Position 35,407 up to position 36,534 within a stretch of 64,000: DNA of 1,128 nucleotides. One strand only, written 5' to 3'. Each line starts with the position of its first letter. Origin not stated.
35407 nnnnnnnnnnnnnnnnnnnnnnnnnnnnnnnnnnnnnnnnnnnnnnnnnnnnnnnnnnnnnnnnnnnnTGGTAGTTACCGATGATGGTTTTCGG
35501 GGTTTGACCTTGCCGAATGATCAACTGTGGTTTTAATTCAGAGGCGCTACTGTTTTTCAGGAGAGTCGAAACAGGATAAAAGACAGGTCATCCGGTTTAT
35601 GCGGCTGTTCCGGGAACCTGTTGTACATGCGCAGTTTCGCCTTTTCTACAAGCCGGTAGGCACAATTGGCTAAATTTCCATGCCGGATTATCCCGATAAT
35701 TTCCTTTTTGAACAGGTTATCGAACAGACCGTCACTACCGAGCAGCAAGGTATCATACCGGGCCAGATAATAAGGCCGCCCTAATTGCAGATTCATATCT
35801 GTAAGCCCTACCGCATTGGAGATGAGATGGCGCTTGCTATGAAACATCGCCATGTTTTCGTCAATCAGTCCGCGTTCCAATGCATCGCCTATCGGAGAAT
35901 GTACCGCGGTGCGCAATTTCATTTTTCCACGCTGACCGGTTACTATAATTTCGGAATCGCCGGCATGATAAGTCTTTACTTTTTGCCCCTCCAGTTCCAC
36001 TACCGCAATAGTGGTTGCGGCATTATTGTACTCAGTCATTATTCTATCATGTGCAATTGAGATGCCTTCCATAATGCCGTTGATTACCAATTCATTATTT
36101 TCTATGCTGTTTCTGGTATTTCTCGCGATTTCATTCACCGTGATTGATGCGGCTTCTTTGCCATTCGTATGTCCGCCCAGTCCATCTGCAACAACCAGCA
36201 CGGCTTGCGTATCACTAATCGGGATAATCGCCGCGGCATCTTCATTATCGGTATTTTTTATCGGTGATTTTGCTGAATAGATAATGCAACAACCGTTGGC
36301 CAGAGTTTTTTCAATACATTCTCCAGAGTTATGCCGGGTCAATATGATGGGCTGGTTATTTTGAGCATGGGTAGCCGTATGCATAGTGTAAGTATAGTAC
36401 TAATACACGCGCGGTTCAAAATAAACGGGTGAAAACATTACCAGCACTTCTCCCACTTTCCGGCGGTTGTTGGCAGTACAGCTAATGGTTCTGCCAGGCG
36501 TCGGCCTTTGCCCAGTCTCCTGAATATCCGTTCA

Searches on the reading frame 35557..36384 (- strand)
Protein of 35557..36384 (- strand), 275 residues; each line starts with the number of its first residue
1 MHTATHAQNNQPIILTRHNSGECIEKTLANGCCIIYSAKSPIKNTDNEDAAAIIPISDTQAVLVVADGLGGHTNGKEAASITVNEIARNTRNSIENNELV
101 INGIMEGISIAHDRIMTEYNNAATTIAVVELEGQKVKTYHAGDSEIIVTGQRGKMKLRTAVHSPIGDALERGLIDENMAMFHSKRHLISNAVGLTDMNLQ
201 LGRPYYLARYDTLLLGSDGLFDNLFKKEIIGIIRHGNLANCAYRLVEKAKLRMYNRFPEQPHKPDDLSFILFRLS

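Call 3: search_protein_families(library=pfam, proteins=[window:35557-36384:-], max_evalue=0.01)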
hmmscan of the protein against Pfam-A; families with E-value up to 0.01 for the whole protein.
window:35557-36384:- (275 aa): 3 families
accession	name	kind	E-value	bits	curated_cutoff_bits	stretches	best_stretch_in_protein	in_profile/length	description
PF13672.11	PP2C_2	-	2.1e-11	44.2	24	1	43-225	8-179/209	Protein phosphatase 2C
PF00481.26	PP2C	-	1.6e-06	28.4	20.3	1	58-164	32-142/255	Protein phosphatase 2C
PF07228.17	SpoIIE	-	0.00015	22.2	25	0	207-274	120-191/192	Stage II sporulation protein E (SpoIIE)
